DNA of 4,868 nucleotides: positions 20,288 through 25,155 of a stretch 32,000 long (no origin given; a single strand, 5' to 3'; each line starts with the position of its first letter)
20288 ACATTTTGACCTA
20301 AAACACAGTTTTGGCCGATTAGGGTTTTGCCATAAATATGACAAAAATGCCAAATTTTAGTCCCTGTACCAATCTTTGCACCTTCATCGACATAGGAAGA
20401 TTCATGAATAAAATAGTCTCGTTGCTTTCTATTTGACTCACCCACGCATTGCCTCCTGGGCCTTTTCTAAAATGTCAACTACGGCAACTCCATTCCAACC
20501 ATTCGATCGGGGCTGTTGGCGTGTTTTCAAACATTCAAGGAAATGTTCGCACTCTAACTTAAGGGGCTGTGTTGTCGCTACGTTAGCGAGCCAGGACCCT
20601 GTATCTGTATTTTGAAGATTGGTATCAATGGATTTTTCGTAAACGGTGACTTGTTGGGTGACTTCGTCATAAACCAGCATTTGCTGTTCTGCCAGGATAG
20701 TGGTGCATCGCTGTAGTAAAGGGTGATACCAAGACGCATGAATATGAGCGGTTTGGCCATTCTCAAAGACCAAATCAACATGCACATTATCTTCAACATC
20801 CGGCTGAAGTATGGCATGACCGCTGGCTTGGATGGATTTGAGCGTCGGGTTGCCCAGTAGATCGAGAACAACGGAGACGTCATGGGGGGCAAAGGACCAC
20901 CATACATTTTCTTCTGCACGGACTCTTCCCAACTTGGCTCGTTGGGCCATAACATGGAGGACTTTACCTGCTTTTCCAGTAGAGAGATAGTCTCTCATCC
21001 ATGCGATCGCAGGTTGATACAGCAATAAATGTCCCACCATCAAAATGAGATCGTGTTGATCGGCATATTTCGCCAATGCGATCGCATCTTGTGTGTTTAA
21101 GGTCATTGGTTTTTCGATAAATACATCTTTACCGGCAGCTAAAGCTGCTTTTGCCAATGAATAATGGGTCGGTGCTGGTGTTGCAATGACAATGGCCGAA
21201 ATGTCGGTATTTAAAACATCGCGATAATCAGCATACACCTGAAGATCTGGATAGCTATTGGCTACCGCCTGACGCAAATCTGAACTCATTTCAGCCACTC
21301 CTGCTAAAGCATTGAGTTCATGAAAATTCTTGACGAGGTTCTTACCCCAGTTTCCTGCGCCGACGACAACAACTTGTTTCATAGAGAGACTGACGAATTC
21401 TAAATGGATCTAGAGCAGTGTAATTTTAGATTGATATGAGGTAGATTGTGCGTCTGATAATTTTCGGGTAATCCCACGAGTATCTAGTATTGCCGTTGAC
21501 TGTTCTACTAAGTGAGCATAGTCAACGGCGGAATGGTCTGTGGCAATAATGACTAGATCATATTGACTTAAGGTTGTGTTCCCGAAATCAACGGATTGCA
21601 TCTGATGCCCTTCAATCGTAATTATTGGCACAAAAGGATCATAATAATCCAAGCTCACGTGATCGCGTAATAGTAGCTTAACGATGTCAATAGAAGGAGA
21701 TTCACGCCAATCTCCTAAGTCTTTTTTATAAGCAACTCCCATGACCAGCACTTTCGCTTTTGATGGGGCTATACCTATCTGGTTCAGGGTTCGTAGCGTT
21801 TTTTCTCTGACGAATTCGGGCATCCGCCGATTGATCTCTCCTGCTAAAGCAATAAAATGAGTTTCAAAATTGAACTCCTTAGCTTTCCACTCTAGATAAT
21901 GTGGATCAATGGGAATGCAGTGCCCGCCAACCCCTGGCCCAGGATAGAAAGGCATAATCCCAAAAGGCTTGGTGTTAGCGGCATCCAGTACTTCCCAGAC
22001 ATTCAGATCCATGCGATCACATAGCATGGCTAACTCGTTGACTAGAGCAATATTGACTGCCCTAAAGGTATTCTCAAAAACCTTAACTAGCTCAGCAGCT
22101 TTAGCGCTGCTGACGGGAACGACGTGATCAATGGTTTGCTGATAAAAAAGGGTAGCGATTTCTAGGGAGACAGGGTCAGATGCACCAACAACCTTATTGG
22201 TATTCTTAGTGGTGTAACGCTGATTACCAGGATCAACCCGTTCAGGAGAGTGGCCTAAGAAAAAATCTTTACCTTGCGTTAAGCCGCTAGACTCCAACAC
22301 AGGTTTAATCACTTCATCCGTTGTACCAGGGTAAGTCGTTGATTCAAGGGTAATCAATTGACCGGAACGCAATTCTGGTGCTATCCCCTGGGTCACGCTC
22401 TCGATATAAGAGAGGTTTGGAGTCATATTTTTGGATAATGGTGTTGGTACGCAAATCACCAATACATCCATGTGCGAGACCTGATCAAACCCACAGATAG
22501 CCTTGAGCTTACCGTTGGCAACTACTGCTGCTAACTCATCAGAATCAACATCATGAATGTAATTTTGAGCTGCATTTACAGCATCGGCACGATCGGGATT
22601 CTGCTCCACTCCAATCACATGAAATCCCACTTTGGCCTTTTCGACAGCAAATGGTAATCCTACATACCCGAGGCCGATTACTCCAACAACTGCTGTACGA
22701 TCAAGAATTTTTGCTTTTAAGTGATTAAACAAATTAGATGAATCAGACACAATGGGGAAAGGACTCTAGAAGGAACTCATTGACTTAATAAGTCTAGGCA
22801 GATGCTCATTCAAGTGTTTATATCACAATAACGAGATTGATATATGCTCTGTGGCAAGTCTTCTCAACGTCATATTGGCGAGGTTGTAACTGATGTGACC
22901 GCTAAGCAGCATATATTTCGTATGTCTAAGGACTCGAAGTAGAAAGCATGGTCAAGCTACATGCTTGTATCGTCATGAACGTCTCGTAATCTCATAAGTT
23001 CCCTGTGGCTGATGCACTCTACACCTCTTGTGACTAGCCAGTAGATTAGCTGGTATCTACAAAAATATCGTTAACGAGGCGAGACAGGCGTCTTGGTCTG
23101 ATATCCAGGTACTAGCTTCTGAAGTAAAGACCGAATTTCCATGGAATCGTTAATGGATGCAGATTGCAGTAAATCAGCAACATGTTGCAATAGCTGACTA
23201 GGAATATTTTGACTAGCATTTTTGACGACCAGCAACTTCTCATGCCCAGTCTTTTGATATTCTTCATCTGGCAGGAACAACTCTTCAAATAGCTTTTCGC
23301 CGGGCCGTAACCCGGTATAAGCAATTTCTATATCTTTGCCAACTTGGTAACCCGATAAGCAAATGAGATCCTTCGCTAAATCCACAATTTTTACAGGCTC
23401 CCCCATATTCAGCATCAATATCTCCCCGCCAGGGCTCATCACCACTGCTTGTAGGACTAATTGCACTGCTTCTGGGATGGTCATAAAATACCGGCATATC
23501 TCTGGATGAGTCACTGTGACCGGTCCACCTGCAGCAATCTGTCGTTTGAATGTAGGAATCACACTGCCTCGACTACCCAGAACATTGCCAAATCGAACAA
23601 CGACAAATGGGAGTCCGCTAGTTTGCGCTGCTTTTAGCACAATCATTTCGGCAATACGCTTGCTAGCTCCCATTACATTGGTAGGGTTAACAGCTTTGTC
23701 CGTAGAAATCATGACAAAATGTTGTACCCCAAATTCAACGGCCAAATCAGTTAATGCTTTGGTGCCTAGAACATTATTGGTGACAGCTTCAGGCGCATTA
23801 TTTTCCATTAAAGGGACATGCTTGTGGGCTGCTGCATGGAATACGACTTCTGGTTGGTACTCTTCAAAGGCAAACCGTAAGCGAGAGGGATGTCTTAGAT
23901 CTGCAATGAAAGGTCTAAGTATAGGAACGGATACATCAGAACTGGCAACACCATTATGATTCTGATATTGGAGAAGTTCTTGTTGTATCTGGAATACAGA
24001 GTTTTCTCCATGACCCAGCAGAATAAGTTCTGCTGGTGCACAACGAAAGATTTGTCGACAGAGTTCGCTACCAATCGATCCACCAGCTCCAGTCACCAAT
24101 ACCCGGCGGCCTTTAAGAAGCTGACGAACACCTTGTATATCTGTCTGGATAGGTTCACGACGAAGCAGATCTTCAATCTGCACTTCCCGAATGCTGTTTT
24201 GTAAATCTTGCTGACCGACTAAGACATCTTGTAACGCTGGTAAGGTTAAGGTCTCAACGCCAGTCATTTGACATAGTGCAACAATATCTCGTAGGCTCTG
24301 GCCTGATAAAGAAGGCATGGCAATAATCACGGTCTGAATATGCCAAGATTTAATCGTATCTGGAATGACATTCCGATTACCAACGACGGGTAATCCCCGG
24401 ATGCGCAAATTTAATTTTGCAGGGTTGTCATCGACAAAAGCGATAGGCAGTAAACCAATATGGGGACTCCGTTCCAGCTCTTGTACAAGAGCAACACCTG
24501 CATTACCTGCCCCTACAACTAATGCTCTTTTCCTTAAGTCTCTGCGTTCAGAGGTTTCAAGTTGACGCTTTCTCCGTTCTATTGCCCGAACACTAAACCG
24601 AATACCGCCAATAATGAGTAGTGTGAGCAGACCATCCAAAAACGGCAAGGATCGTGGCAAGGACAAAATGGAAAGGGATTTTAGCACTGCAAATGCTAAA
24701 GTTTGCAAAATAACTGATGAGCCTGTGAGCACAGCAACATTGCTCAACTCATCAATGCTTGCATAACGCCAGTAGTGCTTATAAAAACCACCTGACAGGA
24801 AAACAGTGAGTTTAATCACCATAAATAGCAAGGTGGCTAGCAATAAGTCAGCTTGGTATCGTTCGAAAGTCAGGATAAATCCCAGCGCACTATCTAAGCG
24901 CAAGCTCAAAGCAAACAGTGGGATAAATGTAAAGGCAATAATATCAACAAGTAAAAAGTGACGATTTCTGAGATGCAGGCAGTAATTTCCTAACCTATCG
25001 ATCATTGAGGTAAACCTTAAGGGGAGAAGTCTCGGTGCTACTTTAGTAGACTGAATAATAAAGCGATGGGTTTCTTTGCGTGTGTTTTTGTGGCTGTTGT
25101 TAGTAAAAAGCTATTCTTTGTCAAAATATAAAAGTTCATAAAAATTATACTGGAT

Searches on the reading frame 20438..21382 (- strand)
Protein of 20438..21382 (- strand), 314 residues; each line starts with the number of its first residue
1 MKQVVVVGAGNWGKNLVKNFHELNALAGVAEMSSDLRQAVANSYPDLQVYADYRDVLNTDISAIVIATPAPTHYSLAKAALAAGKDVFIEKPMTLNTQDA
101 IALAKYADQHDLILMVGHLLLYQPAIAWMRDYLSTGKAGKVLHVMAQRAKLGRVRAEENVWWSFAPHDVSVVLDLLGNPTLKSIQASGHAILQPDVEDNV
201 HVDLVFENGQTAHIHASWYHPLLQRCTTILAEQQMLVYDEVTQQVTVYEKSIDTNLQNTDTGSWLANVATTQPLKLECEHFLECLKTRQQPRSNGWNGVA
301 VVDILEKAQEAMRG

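Call 6: search_protein_families(library=pfam, proteins=[window:20438-21382:-], max_evalue=0.001)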
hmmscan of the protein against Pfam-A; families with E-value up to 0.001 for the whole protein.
window:20438-21382:- (314 aa): 2 families
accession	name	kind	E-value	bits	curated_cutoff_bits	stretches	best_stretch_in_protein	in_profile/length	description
PF01408.29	GFO_IDH_MocA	-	2.8e-24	86.5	24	1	3-118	2-120/120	Oxidoreductase family, NAD-binding Rossmann fold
PF22725.1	GFO_IDH_MocA_C3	-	3.1e-10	40.5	27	1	129-231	4-118/124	GFO/IDH/MocA C-terminal domain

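Call 78: search_solved_structures(query=window:20438-21382:-, max_evalue=1e-10)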
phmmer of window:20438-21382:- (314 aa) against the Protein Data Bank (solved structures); distinct sequences matched with E-value up to 1e-10: 14.
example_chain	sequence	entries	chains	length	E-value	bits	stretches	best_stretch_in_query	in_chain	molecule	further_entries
3c1a_A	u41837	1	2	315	2.6e-25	92.6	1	4-256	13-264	Putative oxidoreductase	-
7bvj_A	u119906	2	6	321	1.4e-18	70.5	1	5-290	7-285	Oxidoreductase, NAD-binding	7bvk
3kux_A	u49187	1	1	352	1.3e-15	60.7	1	26-186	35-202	Putative oxidoreductase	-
3e82_A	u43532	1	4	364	1.9e-14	57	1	29-204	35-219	Putative oxidoreductase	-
6ktj_A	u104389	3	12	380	1.3e-13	54.1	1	26-164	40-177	Scyllo-inositol dehydrogenase with L-glucose dehydrogenase activity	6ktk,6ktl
5ya8_A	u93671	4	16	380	2.2e-13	53.4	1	26-146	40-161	Scyllo-inositol dehydrogenase with L-glucose dehydrogenase activity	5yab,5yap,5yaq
3e18_A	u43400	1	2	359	4.1e-13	52.5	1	3-216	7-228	oxidoreductase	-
3evn_A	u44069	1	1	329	1.9e-12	50.4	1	28-147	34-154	Oxidoreductase, Gfo/Idh/MocA family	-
6z3b_B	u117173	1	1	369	5.5e-12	48.8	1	5-148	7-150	Gfo/Idh/MocA family oxidoreductase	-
6z3b_A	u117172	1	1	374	5.7e-12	48.8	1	5-148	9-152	Gfo/Idh/MocA family oxidoreductase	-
6z3c_AAA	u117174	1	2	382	6e-12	48.7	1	5-148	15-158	Gfo/Idh/MocA family oxidoreductase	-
9azo_A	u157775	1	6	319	6.2e-12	48.7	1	4-209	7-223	PmdC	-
6nor_A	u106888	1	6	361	2.9e-11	46.5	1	60-240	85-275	Putative NAD dependent dehydrogenase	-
9m37_A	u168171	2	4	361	3.4e-11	46.3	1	6-219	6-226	P581a DgpA2 and isoorientin complex structure | Gfo/Idh/MocA family protein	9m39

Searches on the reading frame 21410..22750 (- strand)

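Call 21: search_protein_families(library=pfam, proteins=[window:21410-22750:-], max_evalue=0.001)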
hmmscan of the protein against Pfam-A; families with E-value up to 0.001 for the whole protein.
window:21410-22750:- (446 aa): 4 families
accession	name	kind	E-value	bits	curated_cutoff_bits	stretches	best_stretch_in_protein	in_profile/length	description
PF03721.20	UDPG_MGDP_dh_N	-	1.6e-39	135.8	27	1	22-195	3-179/187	UDP-glucose/GDP-mannose dehydrogenase family, NAD binding domain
PF00984.24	UDPG_MGDP_dh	-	1.8e-32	111.8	25.4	1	218-308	2-93/94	UDP-glucose/GDP-mannose dehydrogenase family, central domain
PF03720.21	UDPG_MGDP_dh_C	-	6.1e-19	68.8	30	1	335-429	1-102/103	UDP-glucose/GDP-mannose dehydrogenase family, UDP binding domain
PF03446.21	NAD_binding_2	-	5.5e-06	26.9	21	1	22-150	2-106/161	NAD binding domain of 6-phosphogluconate dehydrogenase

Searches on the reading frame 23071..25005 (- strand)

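Call 21: search_protein_families(library=pfam, proteins=[window:23071-25005:-], max_evalue=0.001)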
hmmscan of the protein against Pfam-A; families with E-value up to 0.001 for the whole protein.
window:23071-25005:- (644 aa): 8 families
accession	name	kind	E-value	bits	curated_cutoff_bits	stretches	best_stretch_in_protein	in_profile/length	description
PF02719.21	Polysacc_synt_2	-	3.1e-115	384.8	20.2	1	302-595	1-292/293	Polysaccharide biosynthesis protein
PF01370.27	Epimerase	-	5.4e-24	85.4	20.9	1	302-521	1-225/240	NAD dependent epimerase/dehydratase family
PF04321.23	RmlD_sub_bind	-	1.4e-13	51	27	1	301-498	2-175/287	RmlD substrate binding domain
PF07993.18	NAD_binding_4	-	3e-12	46.7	20.1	1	304-442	1-143/258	Male sterility protein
PF13727.12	CoA_binding_3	-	9e-12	45.8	25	1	73-254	4-173/175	CoA-binding domain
PF16363.11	GDP_Man_Dehyd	-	3.2e-11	43.7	27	1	303-480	1-188/332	GDP-mannose 4,6 dehydratase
PF01073.25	3Beta_HSD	-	1.9e-08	34.2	22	1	303-441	1-122/280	3-beta hydroxysteroid dehydrogenase/isomerase family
PF13460.12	NAD_binding_10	-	0.00026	21.4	27.2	0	363-475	41-146/184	NAD(P)H-binding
